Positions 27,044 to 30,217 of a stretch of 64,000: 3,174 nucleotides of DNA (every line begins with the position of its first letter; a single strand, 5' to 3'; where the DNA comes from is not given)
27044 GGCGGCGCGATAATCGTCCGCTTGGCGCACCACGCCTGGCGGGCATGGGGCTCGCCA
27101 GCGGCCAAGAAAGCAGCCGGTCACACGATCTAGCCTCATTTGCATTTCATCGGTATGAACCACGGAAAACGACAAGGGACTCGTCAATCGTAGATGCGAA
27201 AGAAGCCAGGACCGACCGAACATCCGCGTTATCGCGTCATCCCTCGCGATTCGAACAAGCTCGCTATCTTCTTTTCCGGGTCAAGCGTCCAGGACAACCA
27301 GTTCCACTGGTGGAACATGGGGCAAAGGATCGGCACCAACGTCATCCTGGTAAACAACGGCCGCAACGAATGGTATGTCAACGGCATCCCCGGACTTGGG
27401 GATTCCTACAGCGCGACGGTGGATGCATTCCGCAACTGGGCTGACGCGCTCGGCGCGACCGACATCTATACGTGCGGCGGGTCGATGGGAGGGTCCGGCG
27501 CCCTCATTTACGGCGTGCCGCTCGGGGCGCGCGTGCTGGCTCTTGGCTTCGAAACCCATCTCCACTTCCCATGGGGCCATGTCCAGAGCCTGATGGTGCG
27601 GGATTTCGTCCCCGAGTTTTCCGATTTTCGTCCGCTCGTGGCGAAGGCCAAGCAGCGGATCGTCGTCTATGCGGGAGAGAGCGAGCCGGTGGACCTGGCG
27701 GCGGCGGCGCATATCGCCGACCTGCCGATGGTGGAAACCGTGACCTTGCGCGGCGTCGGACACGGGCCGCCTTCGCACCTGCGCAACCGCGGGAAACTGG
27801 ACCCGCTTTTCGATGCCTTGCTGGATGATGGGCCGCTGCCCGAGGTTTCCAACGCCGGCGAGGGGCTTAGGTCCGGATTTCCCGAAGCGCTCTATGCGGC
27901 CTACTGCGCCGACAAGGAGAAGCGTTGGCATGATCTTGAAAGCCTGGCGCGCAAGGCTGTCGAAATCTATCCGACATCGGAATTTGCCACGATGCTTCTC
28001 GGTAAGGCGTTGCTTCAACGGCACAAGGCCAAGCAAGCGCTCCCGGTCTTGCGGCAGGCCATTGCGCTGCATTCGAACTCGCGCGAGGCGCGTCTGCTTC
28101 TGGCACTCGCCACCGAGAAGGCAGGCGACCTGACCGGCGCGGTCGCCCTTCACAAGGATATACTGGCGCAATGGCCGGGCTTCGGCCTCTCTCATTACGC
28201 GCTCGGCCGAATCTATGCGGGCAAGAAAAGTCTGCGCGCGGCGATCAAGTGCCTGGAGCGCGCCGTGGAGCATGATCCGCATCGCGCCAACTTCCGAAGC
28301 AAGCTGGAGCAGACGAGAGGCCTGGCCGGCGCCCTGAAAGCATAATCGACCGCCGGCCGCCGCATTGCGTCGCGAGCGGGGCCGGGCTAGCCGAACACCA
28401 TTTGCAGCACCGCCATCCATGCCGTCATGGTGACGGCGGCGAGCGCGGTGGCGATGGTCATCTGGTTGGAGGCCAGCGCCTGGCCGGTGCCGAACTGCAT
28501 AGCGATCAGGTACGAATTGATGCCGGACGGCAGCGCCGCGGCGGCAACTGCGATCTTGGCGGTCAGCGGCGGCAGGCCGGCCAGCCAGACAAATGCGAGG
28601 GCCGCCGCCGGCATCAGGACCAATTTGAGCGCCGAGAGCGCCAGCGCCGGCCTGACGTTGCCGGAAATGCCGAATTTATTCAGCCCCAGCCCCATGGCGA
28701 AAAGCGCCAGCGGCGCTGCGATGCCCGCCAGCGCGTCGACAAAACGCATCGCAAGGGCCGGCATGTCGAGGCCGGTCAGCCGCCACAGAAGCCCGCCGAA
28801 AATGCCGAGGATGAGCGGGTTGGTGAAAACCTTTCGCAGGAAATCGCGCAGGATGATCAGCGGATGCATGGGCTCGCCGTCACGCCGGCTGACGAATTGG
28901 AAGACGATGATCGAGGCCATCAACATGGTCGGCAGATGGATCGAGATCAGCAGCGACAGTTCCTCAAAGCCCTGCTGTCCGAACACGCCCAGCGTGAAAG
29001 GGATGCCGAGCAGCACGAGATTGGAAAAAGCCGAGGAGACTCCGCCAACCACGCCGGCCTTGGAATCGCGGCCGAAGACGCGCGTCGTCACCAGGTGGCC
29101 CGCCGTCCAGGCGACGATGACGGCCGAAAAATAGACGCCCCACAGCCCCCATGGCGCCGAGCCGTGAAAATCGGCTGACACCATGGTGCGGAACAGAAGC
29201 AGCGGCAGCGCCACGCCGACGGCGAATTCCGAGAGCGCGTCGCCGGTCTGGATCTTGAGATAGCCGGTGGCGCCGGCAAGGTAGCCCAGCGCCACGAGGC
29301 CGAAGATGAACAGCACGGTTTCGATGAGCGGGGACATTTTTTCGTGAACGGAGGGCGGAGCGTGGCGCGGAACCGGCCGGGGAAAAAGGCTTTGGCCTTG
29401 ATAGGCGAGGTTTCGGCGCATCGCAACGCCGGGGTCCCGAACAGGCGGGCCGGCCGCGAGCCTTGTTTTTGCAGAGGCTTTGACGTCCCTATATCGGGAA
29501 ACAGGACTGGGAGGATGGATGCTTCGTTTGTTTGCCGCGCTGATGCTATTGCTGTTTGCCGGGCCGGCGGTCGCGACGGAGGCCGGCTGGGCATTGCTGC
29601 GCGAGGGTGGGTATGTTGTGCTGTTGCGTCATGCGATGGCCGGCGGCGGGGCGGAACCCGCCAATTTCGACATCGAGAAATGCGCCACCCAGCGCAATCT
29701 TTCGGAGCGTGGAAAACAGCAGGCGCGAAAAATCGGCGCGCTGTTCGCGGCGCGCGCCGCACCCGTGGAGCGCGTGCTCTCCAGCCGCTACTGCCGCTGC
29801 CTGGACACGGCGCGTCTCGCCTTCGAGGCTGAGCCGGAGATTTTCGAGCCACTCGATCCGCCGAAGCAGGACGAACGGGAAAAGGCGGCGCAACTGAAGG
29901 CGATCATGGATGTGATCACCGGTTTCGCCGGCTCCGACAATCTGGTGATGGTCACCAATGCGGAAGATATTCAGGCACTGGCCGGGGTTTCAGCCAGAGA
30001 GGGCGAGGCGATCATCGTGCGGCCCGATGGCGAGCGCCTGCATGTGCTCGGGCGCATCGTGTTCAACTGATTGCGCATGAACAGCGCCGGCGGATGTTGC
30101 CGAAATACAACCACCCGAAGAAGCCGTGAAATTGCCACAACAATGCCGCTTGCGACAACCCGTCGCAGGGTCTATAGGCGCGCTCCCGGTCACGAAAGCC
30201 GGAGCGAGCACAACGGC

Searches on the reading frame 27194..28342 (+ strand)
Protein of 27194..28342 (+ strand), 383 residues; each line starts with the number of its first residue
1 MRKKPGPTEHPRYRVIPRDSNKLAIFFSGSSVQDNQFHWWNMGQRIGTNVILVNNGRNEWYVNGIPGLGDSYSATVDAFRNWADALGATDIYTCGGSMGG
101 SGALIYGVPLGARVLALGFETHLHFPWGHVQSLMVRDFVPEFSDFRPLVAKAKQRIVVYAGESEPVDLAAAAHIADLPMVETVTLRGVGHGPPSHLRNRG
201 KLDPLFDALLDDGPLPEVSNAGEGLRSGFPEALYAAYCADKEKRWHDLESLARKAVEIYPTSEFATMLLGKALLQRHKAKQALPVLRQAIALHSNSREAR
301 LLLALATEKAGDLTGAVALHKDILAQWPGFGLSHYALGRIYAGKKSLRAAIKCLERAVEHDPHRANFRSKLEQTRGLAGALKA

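Call 71: search_protein_families(library=pfam, proteins=[window:27194-28342:+], max_evalue=0.001)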
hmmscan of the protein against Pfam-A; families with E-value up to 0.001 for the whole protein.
window:27194-28342:+ (383 aa): 10 families
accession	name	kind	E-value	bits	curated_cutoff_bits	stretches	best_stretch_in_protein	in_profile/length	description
PF14559.12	TPR_19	-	3.7e-11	43.6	25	1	310-369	4-63/68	Tetratricopeptide repeat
PF13428.12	TPR_14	-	6.9e-10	39.1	23.5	0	267-304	5-42/44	Tetratricopeptide repeat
PF13432.12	TPR_16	-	5.4e-09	36.8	32.7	1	268-329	2-63/65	Tetratricopeptide repeat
PF07719.23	TPR_2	-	3.1e-08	33.6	27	1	333-363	3-33/34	Tetratricopeptide repeat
PF00515.34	TPR_1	-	4.7e-07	29.8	27.8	1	333-363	3-33/34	Tetratricopeptide repeat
PF13414.12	TPR_11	-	4.2e-06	26.8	26.8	0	270-311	1-42/42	TPR repeat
PF13181.12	TPR_8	-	3.7e-05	24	25.7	0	334-362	4-32/34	Tetratricopeptide repeat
PF23914.1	TPR_CcmH_CycH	-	5e-05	23.6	42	0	253-326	74-150/158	Cytochrome c-type biogenesis protein H TPR domain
PF12895.13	ANAPC3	-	7e-05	23.5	27.2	1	244-317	4-76/82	Anaphase-promoting complex, cyclosome, subunit 3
PF13431.12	TPR_17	-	0.00068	20.1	24.4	0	251-283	1-33/34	Tetratricopeptide repeat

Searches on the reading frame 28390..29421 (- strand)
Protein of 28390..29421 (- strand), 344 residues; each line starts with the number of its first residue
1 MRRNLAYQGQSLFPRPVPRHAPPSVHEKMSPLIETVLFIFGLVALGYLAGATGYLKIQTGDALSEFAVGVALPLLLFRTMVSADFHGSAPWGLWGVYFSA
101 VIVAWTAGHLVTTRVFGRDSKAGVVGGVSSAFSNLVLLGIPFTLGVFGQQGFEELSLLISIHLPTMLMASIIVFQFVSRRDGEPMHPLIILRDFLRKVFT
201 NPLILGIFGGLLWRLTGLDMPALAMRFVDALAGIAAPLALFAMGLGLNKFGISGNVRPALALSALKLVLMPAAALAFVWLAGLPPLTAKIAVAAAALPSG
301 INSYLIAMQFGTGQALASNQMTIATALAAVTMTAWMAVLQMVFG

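Call 71: search_protein_families(library=pfam, proteins=[window:28390-29421:-], max_evalue=0.001)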
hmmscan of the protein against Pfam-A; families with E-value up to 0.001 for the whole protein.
window:28390-29421:- (344 aa): 1 family
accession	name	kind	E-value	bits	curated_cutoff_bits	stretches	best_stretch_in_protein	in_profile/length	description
PF03547.23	Mem_trans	-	9.2e-53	179.5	25.7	1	32-336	2-343/343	Membrane transport protein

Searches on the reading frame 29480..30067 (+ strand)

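Call 71: search_protein_families(library=pfam, proteins=[window:29480-30067:+], max_evalue=0.001)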
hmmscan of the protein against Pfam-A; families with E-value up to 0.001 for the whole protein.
window:29480-30067:+ (196 aa): 1 family
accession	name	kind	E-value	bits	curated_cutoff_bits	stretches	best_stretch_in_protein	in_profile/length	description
PF00300.27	His_Phos_1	-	1.4e-05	25.3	21.7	1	69-117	20-66/194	Histidine phosphatase superfamily (branch 1)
